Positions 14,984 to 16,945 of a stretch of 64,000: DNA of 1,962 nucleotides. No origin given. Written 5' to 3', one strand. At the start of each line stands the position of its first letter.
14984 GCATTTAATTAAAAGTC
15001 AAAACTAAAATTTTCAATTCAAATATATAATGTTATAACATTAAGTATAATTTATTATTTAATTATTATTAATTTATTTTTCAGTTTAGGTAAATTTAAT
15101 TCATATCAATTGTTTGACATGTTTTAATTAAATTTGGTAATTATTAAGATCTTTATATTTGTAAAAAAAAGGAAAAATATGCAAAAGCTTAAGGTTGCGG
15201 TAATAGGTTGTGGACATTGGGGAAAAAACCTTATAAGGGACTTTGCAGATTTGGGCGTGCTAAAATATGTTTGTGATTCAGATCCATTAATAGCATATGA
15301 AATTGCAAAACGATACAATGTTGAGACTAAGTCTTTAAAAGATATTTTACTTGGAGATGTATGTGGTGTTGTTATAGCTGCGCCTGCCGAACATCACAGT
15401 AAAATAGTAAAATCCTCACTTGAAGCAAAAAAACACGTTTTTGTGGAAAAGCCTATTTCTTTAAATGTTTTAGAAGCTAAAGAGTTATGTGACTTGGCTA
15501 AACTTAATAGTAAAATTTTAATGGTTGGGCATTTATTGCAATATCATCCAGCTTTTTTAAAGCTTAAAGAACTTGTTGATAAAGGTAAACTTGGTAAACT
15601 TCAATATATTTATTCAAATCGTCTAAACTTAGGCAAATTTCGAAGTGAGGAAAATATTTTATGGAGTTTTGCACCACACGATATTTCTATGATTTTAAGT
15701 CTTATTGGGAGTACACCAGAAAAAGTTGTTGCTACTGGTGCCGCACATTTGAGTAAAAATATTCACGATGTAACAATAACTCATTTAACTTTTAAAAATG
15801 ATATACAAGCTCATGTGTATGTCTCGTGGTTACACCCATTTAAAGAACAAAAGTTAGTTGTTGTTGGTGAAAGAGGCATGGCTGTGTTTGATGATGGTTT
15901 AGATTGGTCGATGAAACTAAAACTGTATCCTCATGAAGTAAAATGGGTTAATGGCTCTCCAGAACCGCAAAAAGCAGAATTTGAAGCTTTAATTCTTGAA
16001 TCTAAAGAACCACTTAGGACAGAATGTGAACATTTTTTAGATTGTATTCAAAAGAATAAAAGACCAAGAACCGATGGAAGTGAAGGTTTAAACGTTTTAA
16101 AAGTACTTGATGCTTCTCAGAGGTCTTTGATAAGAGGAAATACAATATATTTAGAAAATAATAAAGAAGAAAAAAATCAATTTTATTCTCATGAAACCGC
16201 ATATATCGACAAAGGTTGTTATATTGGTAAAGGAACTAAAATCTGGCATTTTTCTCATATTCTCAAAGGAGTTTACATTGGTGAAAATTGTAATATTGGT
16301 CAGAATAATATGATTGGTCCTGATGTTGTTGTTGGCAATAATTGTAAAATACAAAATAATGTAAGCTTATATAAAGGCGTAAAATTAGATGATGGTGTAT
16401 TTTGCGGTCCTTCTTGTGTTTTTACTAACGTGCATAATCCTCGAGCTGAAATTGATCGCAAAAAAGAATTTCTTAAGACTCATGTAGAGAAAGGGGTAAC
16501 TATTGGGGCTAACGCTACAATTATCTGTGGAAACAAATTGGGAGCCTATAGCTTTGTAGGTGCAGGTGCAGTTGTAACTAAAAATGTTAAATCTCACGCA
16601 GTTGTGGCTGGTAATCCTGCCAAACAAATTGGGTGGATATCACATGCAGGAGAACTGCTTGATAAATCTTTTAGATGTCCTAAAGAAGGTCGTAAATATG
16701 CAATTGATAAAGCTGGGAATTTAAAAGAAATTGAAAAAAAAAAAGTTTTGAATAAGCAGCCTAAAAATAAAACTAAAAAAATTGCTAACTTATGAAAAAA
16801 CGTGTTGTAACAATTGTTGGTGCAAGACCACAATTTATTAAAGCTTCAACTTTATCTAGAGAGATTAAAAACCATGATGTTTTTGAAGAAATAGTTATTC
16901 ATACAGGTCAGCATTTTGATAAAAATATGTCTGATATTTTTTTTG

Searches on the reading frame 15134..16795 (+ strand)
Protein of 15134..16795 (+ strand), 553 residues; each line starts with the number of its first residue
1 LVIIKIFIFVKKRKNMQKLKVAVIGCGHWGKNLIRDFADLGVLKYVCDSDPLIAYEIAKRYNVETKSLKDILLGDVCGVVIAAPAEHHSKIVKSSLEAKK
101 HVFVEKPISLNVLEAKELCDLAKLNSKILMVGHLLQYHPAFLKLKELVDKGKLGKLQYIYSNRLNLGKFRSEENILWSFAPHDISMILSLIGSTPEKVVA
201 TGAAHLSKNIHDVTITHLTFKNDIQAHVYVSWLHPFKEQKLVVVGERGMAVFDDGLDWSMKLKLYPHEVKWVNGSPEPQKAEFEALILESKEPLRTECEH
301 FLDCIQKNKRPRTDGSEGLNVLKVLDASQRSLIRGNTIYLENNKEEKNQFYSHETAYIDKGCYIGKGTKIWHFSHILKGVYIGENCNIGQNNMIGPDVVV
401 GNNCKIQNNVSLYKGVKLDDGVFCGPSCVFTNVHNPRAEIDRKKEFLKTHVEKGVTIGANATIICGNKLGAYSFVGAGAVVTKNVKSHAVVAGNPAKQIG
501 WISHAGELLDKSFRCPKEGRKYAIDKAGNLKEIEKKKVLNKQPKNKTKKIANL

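Call 72: search_protein_families(library=pfam, proteins=[window:15134-16795:+], max_evalue=0.01)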
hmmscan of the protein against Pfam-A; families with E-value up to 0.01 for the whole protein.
window:15134-16795:+ (553 aa): 9 families
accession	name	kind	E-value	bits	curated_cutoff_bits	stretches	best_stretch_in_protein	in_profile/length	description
PF00132.30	Hexapep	-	1.9e-20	72.1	27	3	361-395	1-35/36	Bacterial transferase hexapeptide (six repeats)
PF01408.29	GFO_IDH_MocA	-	2.3e-19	70.7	24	1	19-133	1-120/120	Oxidoreductase family, NAD-binding Rossmann fold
PF22725.1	GFO_IDH_MocA_C3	-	1.8e-15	57.5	27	1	141-250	1-123/124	GFO/IDH/MocA C-terminal domain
PF14602.12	Hexapep_2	-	1.1e-10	41.5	27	2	380-413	2-33/34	Hexapeptide repeat of succinyl-transferase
PF02894.22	GFO_IDH_MocA_C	-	2.5e-10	40.9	22.9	1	145-332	1-210/218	Oxidoreductase family, C-terminal alpha/beta domain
PF25084.1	LbH_EIF2B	-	1.2e-08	35.4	54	1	350-430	10-93/105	EIF2B subunit epsilon LbH domain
PF03807.23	F420_oxidored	-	0.00025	22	21.6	1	20-100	1-85/94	NADP oxidoreductase coenzyme F420-dependent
PF25087.1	GMPPB_C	-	0.0027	17.8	39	0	400-426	13-39/110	GMPPB C-terminal domain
PF24894.1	Hexapep_GlmU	-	0.0081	16.7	23.3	0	352-425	15-84/104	GlmU-like, C-terminal hexapeptide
